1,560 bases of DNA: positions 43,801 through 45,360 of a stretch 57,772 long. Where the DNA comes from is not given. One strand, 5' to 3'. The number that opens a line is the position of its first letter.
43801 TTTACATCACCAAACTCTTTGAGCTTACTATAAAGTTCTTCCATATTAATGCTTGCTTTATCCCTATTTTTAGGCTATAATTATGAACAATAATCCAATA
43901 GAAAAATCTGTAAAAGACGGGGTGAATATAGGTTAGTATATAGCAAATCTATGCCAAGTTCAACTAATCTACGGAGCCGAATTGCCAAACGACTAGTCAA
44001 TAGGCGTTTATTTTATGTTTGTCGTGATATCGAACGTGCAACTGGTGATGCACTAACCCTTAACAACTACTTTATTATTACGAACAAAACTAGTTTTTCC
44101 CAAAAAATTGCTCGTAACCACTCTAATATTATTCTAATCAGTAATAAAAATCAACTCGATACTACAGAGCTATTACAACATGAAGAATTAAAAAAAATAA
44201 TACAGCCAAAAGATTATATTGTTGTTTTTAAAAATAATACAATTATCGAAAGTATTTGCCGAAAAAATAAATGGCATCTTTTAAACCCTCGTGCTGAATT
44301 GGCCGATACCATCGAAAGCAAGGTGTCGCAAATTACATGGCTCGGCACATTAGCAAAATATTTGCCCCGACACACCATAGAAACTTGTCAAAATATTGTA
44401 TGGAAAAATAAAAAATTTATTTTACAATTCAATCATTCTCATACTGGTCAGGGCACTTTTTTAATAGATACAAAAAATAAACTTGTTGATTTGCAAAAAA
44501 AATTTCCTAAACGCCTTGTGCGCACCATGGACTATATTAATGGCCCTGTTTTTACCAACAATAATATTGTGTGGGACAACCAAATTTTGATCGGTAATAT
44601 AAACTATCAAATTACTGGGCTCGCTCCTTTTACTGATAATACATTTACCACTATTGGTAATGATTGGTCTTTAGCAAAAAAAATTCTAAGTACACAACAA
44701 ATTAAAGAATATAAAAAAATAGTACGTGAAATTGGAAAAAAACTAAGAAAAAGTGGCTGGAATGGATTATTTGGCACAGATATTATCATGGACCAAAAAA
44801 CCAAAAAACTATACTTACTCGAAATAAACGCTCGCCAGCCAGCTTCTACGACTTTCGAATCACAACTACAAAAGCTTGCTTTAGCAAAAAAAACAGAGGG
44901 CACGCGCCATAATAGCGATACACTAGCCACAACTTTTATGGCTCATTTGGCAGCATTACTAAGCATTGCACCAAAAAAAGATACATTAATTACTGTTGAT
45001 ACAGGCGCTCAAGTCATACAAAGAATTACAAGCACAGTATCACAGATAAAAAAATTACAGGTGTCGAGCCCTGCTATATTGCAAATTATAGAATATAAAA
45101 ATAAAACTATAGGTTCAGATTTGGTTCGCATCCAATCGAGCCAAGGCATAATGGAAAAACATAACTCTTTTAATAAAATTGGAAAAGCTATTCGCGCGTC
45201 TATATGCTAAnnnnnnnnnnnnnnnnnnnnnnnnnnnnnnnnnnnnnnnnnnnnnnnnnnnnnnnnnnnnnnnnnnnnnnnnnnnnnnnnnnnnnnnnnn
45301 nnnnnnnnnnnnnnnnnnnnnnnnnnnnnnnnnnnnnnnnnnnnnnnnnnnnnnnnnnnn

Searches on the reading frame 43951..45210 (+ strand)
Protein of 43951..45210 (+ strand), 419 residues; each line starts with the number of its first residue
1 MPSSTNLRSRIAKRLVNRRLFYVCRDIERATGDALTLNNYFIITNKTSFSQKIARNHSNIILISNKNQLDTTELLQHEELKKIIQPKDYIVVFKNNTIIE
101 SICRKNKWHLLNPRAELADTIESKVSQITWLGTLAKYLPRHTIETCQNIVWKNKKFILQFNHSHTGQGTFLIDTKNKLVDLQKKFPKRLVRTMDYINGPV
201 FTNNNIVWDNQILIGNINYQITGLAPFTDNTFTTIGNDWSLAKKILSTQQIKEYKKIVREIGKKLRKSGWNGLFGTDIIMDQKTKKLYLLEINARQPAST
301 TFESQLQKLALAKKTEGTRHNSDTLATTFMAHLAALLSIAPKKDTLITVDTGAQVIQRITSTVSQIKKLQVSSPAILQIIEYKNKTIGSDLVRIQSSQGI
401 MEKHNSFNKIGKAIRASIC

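Call 24: search_protein_families(library=pfam, proteins=[window:43951-45210:+], max_evalue=0.00001)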
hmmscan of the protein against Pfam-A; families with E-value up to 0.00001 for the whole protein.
window:43951-45210:+ (419 aa): 0 families

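Call 77: search_protein_families(library=ncbifam, proteins=[window:43951-45210:+], max_evalue=0.00001)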
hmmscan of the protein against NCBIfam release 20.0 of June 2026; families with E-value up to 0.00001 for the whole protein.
window:43951-45210:+ (419 aa): 1 family
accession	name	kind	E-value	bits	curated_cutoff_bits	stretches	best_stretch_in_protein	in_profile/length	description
NF005096.0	PRK06524.1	equivalog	3.9e-15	54.9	684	1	73-298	89-325/493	biotin carboxylase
